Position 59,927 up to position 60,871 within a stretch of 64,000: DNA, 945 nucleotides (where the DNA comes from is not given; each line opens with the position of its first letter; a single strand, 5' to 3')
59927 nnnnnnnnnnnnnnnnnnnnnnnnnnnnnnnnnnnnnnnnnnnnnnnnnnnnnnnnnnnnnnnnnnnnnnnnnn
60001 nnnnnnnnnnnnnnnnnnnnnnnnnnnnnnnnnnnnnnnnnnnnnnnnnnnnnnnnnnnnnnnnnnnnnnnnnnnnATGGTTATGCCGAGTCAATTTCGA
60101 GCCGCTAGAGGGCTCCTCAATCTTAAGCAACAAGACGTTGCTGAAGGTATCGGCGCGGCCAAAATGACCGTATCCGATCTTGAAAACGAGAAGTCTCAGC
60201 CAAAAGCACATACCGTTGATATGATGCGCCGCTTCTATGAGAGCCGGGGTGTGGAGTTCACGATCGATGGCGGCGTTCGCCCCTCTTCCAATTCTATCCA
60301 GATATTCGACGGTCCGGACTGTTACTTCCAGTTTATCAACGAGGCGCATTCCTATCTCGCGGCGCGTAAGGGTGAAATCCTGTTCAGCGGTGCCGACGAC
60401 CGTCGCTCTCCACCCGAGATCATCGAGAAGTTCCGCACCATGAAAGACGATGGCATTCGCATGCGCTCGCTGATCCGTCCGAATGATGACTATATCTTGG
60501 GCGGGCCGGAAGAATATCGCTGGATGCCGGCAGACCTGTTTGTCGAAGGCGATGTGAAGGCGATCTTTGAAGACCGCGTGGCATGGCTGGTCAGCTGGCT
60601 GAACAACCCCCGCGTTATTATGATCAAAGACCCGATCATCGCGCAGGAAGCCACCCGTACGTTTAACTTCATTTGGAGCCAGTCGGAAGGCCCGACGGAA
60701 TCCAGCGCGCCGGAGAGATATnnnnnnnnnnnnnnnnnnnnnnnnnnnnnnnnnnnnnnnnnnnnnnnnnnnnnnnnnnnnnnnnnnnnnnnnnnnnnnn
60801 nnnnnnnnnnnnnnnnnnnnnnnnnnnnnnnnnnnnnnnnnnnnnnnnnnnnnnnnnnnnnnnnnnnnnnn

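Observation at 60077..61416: Prophage moron operon: XRE-HTH fusion protein coupled to a cyclodipeptide-synthase-like protein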

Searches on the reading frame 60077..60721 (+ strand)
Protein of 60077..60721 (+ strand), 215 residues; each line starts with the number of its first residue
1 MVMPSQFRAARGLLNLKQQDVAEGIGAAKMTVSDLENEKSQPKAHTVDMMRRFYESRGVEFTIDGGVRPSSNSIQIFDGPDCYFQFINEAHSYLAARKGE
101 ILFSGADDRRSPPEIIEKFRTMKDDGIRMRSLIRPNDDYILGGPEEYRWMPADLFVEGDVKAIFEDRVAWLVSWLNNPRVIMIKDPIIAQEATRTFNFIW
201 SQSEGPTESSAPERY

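Call 3: search_protein_families(library=pfam, proteins=[window:60077-60721:+], max_evalue=1)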
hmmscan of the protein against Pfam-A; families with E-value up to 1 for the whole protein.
window:60077-60721:+ (215 aa): 5 families
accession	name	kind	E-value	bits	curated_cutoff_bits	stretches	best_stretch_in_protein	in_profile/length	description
PF01381.28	HTH_3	-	6.9e-06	26.5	23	1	8-53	2-47/55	Helix-turn-helix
PF12844.13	HTH_19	-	0.0046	17.3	30.2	1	7-59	4-53/64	Helix-turn-helix domain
PF13560.12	HTH_31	-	0.019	15.7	27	1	6-54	5-54/64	Helix-turn-helix domain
PF15731.11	MqsA_antitoxin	-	0.12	13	30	1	4-51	71-118/131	Antitoxin component of bacterial toxin-antitoxin system, MqsA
PF13744.12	HTH_37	-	0.24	11.7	27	1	15-62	31-76/80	Helix-turn-helix domain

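Call 4: search_protein_families(library=ncbifam, proteins=[window:60077-60721:+], max_evalue=1)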
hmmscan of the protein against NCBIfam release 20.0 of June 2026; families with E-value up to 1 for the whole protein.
window:60077-60721:+ (215 aa): 6 families
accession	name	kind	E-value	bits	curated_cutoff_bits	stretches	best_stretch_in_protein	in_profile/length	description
TIGR03070.1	couple_hipB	subfamily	0.0002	21.2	71.65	1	6-42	6-42/58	type II toxin-antitoxin system Y4mF family antitoxin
TIGR03830.1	CxxCG_CxxCG_HTH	subfamily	0.00028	20.7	61.8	1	4-53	67-116/127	type II TA system antitoxin MqsA family protein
NF041951.1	phage_RstR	subfamily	0.019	15.2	80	1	1-47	1-47/108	RstR family transcriptional repressor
NF007257.0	PRK09706.1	subfamily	0.096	12.5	101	1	6-45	9-48/135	transcriptional repressor DicA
TIGR00270.2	TIGR00270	equivalog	0.11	12.3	110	1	7-50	80-123/159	multiprotein bridging factor aMBF1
NF008109.0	PRK10856.1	equivalog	0.2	11.3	208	1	6-42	18-54/334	cytoskeleton protein RodZ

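Call 5: search_protein_families(library=padloc, proteins=[window:60077-60721:+], max_evalue=1)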
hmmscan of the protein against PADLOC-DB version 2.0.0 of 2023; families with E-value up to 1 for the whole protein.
window:60077-60721:+ (215 aa): 9 families
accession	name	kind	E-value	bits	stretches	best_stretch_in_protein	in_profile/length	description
PDLC03669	Control_protein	-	2.2e-05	22.6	1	4-66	11-73/96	control protein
PDLC02926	HTH_VI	-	0.00059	18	1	7-48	6-47/92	-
PDLC03949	RmrA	-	0.00059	16.8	1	1-50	1-50/363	-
PDLC03952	RmrA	-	0.001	16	1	2-50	22-70/395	-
PDLC03944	RmrA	-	0.0014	15.8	1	6-50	10-54/384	-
PDLC03947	RmrA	-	0.002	15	1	2-55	11-64/383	-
PDLC03954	RmrA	-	0.0039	14.2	1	4-53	12-61/380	-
PDLC03946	RmrA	-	0.025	11.3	1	5-51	5-51/357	-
PDLC03951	RmrA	-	0.049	10.6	1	6-55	12-61/400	-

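Call 6: search_protein_families(library=phrogs, proteins=[window:60077-60721:+], max_evalue=1)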
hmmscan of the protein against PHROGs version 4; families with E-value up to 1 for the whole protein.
window:60077-60721:+ (215 aa): 14 families
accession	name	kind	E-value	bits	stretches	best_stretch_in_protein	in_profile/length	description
phrog_7950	-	transcription regulation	4e-06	27.8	1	1-49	6-52/68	transcriptional repressor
phrog_1373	-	transcription regulation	1.1e-05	26.5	1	14-71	75-129/166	transcriptional regulator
phrog_2104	-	unknown function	0.00051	21.2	1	3-46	40-83/103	-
phrog_4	-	transcription regulation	0.0014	18.6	1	8-55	142-182/400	transcriptional repressor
phrog_7241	-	transcription regulation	0.0015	19.6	1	5-50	64-109/122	transcriptional regulator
phrog_8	-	transcription regulation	0.0031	18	1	13-54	168-208/346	transcriptional regulator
phrog_2439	-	transcription regulation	0.0046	16.9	1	3-52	8-57/367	transcriptional regulator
phrog_2967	-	transcription regulation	0.0053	17.3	1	10-55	18-63/225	transcriptional regulator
phrog_14076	-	transcription regulation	0.022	16.3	1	4-53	15-67/86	transcriptional regulator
phrog_2328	-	transcription regulation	0.063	14.1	1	8-49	21-62/128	transcriptional repressor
phrog_2339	-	DNA, RNA and nucleotide metabolism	0.09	13.8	1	13-64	36-85/98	HTH DNA binding protein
phrog_3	-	transcription regulation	0.097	13.4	1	1-55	87-138/430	transcriptional repressor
phrog_27222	-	unknown function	0.17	13.2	0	45-88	3-33/46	-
phrog_6223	-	transcription regulation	0.28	12.3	1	16-53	18-56/73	transcriptional repressor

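Call 10: find_homologous_proteins(query=window:60077-60721:+)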
Query window:60077-60721:+ (215 aa): 28 proteins with E <= 0.001 among 163 candidates.
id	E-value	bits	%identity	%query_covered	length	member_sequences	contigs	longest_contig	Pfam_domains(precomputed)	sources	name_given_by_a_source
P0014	2.8e-141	486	100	100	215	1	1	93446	PF01381.29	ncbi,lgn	-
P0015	1.1e-100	354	71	100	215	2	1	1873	PF01381.29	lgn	-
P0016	3.3e-100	352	72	100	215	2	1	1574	PF01381.29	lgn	-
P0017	1.2e-99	350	72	100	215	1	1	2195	PF01381.29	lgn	-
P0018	1.5e-97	344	69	100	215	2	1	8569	PF01381.29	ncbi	-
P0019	2.2e-92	327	66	100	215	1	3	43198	-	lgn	-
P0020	3.7e-92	326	64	100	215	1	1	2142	PF01381.29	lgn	-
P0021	5.4e-89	316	65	100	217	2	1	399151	PF01381.29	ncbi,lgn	-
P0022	7.9e-74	266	53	98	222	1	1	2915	PF12844.14,PF01381.29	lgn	-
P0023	1.8e-72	262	52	100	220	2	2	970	PF12844.14,PF01381.29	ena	-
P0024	5.1e-72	260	54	100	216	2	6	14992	PF12844.14,PF01381.29,PF13560.13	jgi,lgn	jgi:DNA-binding XRE family transcriptional regulator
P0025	5.1e-72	260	53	98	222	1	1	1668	PF01381.29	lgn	-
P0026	6.8e-72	260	54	100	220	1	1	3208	-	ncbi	-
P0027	2.8e-71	258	53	98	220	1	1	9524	PF01381.29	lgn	-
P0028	1.1e-70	256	51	100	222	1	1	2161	PF01381.29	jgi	jgi:transcriptional regulator with XRE-family HTH domain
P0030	1.6e-69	252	52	100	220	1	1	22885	-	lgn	-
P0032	1.9e-64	235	51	100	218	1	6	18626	PF01381.29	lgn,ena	-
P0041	3.7e-49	185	43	99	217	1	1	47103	PF12844.14,PF01381.29,PF13560.13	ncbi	ncbi:MAG: helix-turn-helix domain-containing protein [Alphaproteobacteria bacterium]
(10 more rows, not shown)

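Call 22: search_solved_structures(query=A2, max_evalue=10, show_alignments=2)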
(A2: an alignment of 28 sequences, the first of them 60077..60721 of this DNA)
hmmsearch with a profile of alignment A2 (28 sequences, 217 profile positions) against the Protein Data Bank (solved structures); distinct sequences matched with E-value up to 10: 78 (the best 60 are shown).
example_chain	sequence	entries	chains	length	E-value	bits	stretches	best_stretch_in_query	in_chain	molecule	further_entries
4yba_A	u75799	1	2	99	2.3e-10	43.6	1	3-66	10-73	Regulatory protein C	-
8bny_A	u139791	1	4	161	7.8e-06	28.8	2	10-62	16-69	Immunity repressor protein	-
8tac_A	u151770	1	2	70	2.7e-05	27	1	6-54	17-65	DBP48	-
1sq8_A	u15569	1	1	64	0.00014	24.7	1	1-41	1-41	dh434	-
3jxb_C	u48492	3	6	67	0.00054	22.8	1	4-55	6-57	Repressor protein C2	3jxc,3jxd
2r1j_L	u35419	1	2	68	0.00055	22.7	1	4-55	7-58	Repressor protein C2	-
4yg4_A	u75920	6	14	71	0.00056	22.7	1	5-55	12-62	Antitoxin HipB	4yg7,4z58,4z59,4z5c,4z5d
2mez_A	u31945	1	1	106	0.00058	22.6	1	6-57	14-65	Multiprotein Bridging Factor (MBP-like)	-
1adr_A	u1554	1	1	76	0.00061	22.6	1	4-55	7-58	P22 C2 REPRESSOR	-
4yg1_A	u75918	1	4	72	0.00063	22.5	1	5-55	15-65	Antitoxin HipB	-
4z5h_A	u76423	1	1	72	0.00075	22.3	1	5-55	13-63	Antitoxin HipB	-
2wiu_B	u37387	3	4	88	0.00077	22.2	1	5-55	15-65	HTH-TYPE TRANSCRIPTIONAL REGULATOR HIPB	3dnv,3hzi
6rnz_A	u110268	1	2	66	0.00081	22.2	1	3-57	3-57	HTH-type transcriptional regulator DdrOC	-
5k98_B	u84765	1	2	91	0.00082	22.2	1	5-55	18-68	Antitoxin HipB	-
6jq1_A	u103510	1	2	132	0.00085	22.1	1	4-60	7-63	Transcriptional regulator, XRE family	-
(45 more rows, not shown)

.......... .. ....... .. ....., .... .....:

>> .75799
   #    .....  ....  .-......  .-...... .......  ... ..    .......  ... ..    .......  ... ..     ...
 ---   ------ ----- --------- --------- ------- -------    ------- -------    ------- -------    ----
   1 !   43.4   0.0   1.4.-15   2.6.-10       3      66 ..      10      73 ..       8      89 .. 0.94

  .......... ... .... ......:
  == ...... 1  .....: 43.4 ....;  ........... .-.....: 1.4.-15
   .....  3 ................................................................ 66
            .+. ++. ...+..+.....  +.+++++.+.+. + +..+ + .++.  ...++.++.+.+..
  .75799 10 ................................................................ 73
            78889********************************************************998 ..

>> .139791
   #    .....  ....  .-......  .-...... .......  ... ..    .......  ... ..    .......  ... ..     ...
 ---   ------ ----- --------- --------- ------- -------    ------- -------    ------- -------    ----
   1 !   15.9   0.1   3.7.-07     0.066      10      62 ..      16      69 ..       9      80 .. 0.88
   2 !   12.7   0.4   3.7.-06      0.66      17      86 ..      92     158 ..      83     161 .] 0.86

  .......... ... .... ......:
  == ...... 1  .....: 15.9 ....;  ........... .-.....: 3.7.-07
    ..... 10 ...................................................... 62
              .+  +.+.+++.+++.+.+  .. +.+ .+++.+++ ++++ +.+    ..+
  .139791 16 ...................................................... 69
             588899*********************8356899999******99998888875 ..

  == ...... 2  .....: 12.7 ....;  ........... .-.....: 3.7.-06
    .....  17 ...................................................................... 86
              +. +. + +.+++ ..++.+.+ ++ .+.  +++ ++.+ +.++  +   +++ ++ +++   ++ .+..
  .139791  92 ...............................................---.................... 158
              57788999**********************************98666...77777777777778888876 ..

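Call 32: predict_structure(alignment_id=A2)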
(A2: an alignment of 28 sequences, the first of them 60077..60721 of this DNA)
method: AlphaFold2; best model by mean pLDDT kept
length: 215 residues; sequences in the alignment: 28
mean_pLDDT: 91.0   pTM: 0.66
mean pLDDT of the five models: 91.0, 90.8, 90.5, 89.5, 88.7
residues with pLDDT >= 90: 146; 70-90: 64; 50-70: 5; < 50: 0
segments of 3 or more residues with pLDDT < 50: none
pLDDT, mean of each block of 10 residues (from residue 1): 93 95 93 91 88 89 87 81 93 91 92 92 96 95 96 85 95 79 91 97 96 86
secondary structure, 60 per line:
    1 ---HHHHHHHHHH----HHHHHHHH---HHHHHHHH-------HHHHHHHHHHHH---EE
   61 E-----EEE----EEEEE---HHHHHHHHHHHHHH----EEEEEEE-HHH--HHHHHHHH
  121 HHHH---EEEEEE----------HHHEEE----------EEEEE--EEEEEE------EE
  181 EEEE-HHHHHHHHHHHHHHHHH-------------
elements in order: H4-13 H18-25 H29-36 H44-55 E59-61 E67-69 E74-78 H82-95 E100-106 H113-124 E128-133 E147-149 E160-164 E167-172 E179-184 H186-202

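Call 41: search_dna_similar(query=window:60077-60721:+, collection=phages, mode=protein, max_evalue=0.001)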
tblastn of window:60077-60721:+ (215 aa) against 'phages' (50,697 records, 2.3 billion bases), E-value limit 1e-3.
No match.

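Call 42: find_encoding_contigs(protein=P0021, flank=10000, max_places=2)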
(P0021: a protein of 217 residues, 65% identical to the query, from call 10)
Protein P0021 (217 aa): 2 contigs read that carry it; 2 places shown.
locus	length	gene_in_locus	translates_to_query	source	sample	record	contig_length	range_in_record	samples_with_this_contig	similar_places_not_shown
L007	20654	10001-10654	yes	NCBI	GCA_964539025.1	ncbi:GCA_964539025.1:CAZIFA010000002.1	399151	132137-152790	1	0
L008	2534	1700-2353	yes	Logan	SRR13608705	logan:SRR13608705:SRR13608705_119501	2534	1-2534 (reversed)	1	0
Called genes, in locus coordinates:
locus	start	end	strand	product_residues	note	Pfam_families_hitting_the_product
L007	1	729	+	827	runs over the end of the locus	PF13491:FtsK_4TM, PF17854:FtsK_alpha, PF01580:FtsK_SpoIIIE, PF09397:FtsK_gamma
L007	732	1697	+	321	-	PF00294:PfkB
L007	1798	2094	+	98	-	-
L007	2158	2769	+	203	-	PF03548:LolA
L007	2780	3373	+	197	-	PF21176:RecR_HhH, PF01751:Toprim (faint), PF02132:RecR_ZnF (weak), PF13662:Toprim_4, PF21175:RecR_C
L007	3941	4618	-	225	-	-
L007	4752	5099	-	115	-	-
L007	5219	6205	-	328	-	-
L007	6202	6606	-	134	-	-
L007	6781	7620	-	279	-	PF00072:Response_reg (weak), PF00990:GGDEF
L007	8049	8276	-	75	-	-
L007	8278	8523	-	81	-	-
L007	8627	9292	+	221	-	PF01381:HTH_3 (weak)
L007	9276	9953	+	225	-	-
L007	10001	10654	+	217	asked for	PF01381:HTH_3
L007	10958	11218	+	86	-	PF01541:GIY-YIG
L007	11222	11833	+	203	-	PF01612:DNA_pol_A_exo1, PF13482:RNase_H_2 (weak)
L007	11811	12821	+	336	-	PF13580:SIS_2 (faint), PF01380:SIS, PF00571:CBS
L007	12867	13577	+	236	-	PF06835:LptC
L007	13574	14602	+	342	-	PF03968:LptD_N, PF13100:OstA_2 (faint), PF03968:LptD_N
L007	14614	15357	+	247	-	PF00005:ABC_tran, PF13304:AAA_21 (faint), PF12399:BCA_ABC_TP_C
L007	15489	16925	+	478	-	PF00309:Sigma54_AID, PF04963:Sigma54_CBD, PF04552:Sigma54_DBD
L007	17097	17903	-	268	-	PF01177:Asp_Glu_race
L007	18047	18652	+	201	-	PF02482:Ribosomal_S30AE, PF16321:Ribosom_S30AE_C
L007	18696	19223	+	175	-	-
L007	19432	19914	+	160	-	PF00359:PTS_EIIA_2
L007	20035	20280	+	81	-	-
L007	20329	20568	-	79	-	PF06620:DUF1150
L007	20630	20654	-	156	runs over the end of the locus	PF00011:HSP20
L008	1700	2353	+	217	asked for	PF01381:HTH_3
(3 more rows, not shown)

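Call 43: find_encoding_contigs(protein=P0041, flank=10000, max_places=2)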
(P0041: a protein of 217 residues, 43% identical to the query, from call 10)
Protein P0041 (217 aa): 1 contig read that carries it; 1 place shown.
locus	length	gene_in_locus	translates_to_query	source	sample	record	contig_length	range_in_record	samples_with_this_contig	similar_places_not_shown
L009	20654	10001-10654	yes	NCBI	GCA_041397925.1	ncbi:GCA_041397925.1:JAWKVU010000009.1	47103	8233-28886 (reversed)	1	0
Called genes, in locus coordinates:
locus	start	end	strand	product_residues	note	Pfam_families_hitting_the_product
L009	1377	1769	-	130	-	PF04932:Wzy_C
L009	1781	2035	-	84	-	-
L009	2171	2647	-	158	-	-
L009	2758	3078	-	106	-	-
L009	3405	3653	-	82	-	PF01541:GIY-YIG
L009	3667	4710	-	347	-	PF11563:Protoglobin, PF00015:MCPsignal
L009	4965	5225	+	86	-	PF00005:ABC_tran, PF01926:MMR_HSR1 (weak)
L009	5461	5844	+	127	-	-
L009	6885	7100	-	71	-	PF08299:Bac_DnaA_C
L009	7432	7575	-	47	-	PF00308:Bac_DnaA (weak)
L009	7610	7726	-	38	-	-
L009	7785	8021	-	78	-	-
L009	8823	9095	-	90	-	PF01649:Ribosomal_S20p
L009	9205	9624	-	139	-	-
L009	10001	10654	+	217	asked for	PF01381:HTH_3, PF12844:HTH_19 (weak), PF13560:HTH_31 (weak)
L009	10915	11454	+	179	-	-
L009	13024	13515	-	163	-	-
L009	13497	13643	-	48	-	-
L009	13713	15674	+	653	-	PF13522:GATase_6, PF13537:GATase_7, PF00733:Asn_synthase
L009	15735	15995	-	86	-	PF01174:SNO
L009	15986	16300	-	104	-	PF01174:SNO, PF07685:GATase_3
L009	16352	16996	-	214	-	-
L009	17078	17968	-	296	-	PF01680:SOR_SNZ, PF05690:ThiG (weak)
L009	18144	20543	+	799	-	PF02737:3HCDH_N, PF00725:3HCDH, PF00378:ECH_1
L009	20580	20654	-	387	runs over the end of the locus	PF00155:Aminotran_1_2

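Call 44: find_encoding_contigs(protein=P0030, flank=10000, max_places=2)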
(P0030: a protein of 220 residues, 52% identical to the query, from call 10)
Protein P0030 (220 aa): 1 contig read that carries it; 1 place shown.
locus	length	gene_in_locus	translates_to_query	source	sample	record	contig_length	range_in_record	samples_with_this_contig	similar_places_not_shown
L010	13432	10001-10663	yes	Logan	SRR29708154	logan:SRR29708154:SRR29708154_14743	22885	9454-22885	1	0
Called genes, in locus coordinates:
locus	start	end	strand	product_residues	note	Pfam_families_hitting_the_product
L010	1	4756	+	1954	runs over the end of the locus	PF00353:HemolysinCabind (weak)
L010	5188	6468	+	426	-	PF01546:Peptidase_M20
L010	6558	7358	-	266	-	PF00239:Resolvase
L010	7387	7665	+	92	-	-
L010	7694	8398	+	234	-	-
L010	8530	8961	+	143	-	-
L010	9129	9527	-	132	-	PF13560:HTH_31, PF01381:HTH_3, PF12844:HTH_19, PF13443:HTH_26 (weak)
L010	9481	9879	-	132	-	-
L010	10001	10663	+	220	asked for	-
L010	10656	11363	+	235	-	-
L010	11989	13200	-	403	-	PF01757:Acyl_transf_3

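Call 45: find_encoding_contigs(protein=P0032, flank=10000, max_places=3)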
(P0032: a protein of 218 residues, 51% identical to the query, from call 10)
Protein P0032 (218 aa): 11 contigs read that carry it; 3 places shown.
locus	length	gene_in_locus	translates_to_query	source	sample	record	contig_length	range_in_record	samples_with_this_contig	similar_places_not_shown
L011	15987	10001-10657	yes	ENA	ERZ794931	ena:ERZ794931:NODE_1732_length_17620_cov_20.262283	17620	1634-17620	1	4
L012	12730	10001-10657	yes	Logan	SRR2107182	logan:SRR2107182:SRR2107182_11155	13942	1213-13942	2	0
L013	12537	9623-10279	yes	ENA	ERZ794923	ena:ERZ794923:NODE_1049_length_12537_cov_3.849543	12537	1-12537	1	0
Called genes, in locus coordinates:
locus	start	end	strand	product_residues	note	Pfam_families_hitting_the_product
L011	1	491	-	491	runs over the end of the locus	PF03389:MobA_MobL, PF03432:Relaxase (weak)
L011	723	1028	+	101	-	-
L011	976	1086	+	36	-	-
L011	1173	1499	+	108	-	-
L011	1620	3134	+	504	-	PF02534:T4SS-DNA_transf, PF10412:TrwB_AAD_bind, PF12696:TraG-D_C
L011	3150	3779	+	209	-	-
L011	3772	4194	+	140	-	-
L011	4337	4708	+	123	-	PF12599:DUF3768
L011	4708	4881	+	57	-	-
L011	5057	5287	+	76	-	PF04014:MazE_antitoxin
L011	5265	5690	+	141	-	PF13470:PIN_3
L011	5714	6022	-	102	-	-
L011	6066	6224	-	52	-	-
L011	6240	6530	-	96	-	-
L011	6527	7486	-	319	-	PF08401:ArdcN, PF18818:MPTase-PolyVal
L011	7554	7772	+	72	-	-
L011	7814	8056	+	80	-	-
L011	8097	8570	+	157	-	-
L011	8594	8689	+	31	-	-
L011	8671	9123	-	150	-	PF12844:HTH_19, PF13443:HTH_26 (weak), PF13560:HTH_31, PF01381:HTH_3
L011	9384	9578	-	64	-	-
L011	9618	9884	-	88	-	-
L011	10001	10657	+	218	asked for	PF01381:HTH_3 (faint)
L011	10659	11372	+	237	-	-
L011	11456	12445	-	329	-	PF13362:Toprim_3 (faint), PF13154:DUF3991, PF13155:Toprim_2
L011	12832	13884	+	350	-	PF10134:RPA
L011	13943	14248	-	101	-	-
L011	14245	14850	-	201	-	-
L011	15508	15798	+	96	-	PF01527:HTH_Tnp_1, PF13542:HTH_Tnp_ISL3 (weak), PF13384:HTH_23 (weak), PF13518:HTH_28 (weak)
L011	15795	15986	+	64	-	?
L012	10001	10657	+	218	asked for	PF01381:HTH_3 (faint)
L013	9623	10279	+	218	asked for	PF01381:HTH_3 (faint)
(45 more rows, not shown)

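Call 66: find_related_loci(query=A2, collection=genome_contigs, flank=6000)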
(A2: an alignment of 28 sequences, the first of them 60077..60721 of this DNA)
Query A2 (215 aa) in genome_contigs; peptide patterns used: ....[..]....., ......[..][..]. (x = any residue, [..] = any of these).
76 stretches matched a pattern; 9 encode a relative of the query (tblastn E <= 1e-3); 9 distinct loci.
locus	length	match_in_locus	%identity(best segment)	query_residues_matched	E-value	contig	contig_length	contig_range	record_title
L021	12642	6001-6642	65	2-215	8e-97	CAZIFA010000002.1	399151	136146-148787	MAG TPA_asm: uncultured Micavibrio sp. isolate SRP302895_co1_47 genome assembly, contig: NODE_28_length_399151_cov_13.20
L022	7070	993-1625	49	1-211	3e-74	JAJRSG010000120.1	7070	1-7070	MAG: Alphaproteobacteria bacterium isolate Dive100_bin4.62 k141_503627, whole genome shotgun sequence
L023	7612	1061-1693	49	1-211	3e-74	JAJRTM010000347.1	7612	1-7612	MAG: Planctomycetota bacterium isolate Dive96_bin1.64 k141_1590087, whole genome shotgun sequence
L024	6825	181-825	48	1-215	5e-74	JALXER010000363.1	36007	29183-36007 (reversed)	MAG: Rhodobacteraceae bacterium isolate T2_metabat2_scaf2bin.416 T2_NODE_778_length_36007_cov_1.986232, whole genome sho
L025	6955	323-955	47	1-211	2e-71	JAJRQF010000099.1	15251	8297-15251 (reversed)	MAG: Alphaproteobacteria bacterium isolate Dive100_bin10.37 k141_840793, whole genome shotgun sequence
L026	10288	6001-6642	48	1-215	2e-68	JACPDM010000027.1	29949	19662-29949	MAG: Micavibrio aeruginosavorus isolate NC_groundwater_309_Ag_B-0.1um_59_8 GD18-4_B1_scaffold_175598, whole genome shotg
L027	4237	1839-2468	41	1-211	9e-58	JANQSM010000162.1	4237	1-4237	MAG: Alphaproteobacteria bacterium isolate IP29b_bin.96 k99_1126631, whole genome shotgun sequence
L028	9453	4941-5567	47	6-215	1e-57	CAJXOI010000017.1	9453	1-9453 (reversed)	MAG TPA_asm: uncultured Micavibrio sp. isolate SRR4030062_bin.53_MetaBAT_v2.12.1_MAG genome assembly, contig: NODE_2426_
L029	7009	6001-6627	45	6-215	8e-57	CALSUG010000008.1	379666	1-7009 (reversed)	MAG: uncultured Alphaproteobacteria bacterium isolate AC_MB29 genome assembly, contig: contig_29019_AC_MB29, whole genom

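Call 67: find_related_loci(query=A2, collection=viral_contigs, flank=6000)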
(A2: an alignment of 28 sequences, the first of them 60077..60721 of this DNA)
Query A2 (215 aa) in viral_contigs; peptide patterns used: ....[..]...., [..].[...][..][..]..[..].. (x = any residue, [..] = any of these).
55 stretches matched a pattern, but none encodes a relative of the query by tblastn (E <= 1e-3).

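Call 93: search_dna_similar(query=window:60077-60721:+, collection=plasmids, mode=protein, max_evalue=0.00001, max_rows=30)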
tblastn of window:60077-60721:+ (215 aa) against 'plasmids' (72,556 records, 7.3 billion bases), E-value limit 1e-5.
Records with a match: 2; places in all: 2; records where one place covers at least 80% of the query: 0.
Best place of each record, by identity: <60% 2.
By first word of the organism name: Roseomonas 2.
By predicted mobility (MOB-suite, as given by PLSDB): non-mobilizable 2.
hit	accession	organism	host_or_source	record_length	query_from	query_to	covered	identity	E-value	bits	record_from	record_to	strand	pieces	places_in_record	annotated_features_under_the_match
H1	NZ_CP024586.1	Roseomonas sp. FDAARGOS_362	Homo sapiens,peripheral Blood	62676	4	66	29%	44.4%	3e-7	57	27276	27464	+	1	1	helix-turn-helix transcriptional regulator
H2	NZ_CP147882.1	Roseomonas mucosa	cell culture,Styx glacier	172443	2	66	30%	41.5%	9e-7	56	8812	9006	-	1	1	helix-turn-helix transcriptional regulator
